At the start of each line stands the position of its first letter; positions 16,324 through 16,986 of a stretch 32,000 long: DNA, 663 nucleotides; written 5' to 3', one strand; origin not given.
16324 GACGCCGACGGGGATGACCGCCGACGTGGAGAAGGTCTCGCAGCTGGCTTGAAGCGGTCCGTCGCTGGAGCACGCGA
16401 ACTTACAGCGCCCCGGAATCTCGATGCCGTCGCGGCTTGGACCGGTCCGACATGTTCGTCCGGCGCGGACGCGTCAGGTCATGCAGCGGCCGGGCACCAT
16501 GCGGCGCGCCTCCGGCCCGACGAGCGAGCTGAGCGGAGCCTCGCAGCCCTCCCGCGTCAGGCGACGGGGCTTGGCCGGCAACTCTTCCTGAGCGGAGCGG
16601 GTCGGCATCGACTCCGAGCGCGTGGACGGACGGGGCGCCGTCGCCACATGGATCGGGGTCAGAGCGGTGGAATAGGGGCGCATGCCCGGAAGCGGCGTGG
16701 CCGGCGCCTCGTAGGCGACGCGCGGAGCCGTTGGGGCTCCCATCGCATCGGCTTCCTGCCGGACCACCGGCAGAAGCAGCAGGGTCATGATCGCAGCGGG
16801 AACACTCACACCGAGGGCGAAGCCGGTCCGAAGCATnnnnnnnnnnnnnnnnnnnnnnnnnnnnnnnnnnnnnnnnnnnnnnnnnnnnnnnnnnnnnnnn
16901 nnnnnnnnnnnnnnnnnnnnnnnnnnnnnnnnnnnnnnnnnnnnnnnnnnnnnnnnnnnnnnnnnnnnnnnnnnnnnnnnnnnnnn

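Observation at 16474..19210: Compact general-stress-response island: six EcfG-type promoters in alternating orientation around phyR-nepR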

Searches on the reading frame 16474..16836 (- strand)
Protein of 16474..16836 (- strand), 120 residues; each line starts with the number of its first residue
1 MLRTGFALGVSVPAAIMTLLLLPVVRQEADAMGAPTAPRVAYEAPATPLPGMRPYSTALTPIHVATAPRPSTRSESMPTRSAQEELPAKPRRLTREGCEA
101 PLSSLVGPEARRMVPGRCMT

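Call 8: search_protein_families(library=pfam, proteins=[window:16474-16836:-], max_evalue=0.01)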
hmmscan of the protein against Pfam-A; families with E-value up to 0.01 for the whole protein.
window:16474-16836:- (120 aa): 0 families

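Call 49: find_encoding_contigs(protein=window:16474-16836:-, flank=3000, max_places=8)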
Protein window:16474-16836:- (120 aa): 24 contigs read that carry it; 8 places shown.
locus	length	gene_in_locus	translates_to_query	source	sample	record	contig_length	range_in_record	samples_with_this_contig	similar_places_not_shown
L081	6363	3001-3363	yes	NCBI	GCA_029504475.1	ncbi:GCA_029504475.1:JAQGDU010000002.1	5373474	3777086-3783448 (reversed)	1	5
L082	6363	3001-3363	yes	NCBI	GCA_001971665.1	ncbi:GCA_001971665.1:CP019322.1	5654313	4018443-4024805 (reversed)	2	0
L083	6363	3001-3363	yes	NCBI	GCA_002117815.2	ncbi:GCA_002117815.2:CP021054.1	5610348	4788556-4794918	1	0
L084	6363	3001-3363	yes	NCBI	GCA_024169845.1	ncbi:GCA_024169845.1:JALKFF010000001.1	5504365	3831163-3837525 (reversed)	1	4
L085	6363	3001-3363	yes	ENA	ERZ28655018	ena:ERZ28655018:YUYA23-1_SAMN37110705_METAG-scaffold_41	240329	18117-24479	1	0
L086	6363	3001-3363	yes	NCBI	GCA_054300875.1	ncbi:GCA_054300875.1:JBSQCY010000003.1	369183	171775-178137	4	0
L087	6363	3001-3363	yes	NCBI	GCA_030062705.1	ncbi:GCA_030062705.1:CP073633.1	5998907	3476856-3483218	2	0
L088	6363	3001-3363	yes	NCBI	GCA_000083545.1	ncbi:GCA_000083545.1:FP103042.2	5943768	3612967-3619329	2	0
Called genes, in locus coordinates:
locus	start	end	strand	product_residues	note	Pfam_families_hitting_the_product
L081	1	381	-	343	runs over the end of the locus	PF11064:DUF2865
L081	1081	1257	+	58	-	PF07043:DUF1328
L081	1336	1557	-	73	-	PF18557:NepR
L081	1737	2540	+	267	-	PF22029:PhyR_sigma2, PF08281:Sigma70_r4_2 (faint), PF22233:PhyR_sigma-like, PF00072:Response_reg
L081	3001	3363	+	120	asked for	-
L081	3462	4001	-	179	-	-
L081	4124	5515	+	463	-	PF00202:Aminotran_3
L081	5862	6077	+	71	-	-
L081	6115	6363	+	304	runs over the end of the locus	PF00149:Metallophos, PF12850:Metallophos_2 (faint)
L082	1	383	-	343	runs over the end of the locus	PF11064:DUF2865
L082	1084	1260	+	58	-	PF07043:DUF1328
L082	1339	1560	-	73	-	PF18557:NepR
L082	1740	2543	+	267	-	PF22029:PhyR_sigma2, PF08281:Sigma70_r4_2 (faint), PF22233:PhyR_sigma-like, PF00072:Response_reg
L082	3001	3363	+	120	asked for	-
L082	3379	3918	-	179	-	-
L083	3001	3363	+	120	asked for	-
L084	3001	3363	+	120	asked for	-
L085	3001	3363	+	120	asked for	-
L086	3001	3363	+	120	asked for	-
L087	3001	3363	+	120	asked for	-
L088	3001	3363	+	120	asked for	-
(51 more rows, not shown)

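Call 62: find_homologous_proteins(query=window:16474-16836:-, max_evalue=0.001)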
Query window:16474-16836:- (120 aa): 74 proteins with E <= 0.001 among 95 candidates.
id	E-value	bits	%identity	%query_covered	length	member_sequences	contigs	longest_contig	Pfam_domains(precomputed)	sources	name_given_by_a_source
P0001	9.2e-67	240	99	100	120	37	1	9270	-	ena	-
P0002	1.4e-62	227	91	100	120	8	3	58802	-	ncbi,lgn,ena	-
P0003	1.3e-60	221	89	100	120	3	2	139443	-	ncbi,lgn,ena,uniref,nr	ncbi:hypothetical protein [Methylobacterium sp. R2-1]|uniref:hypothetical protein n=1 Tax=Methylobac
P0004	1.5e-58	214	88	100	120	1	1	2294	-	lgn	-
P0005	2.4e-58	213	88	100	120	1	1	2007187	-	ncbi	ncbi:MAG: hypothetical protein PGN25_07700 [Methylorubrum populi]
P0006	2.4e-56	207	87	100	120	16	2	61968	-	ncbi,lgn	-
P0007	3.3e-51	190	80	99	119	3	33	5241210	-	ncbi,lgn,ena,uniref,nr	ncbi:hypothetical protein [Methylorubrum populi]|uniref:Uncharacterized protein n=1 Tax=Methylorubru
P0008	1.6e-50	188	77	100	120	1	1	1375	-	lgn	-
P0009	2.6e-50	188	77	100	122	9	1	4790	-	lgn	-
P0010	2.4e-48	181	73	100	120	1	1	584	-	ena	-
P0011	2.7e-48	181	75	100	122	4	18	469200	-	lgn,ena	-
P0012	3.0e-46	174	74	100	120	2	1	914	-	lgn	-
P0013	4.5e-44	167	74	99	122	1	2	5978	-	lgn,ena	-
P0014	2.2e-42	162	71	99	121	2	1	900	-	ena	-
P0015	1.0e-41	160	64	99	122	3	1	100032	-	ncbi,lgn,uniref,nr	ncbi:hypothetical protein [Methylorubrum salsuginis]|uniref:Uncharacterized protein n=1 Tax=Methylor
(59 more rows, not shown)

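Call 66: search_protein_families(library=ncbifam, proteins=[window:16474-16836:-], max_evalue=0.1)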
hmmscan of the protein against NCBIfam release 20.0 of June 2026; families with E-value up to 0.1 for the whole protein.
window:16474-16836:- (120 aa): 0 families
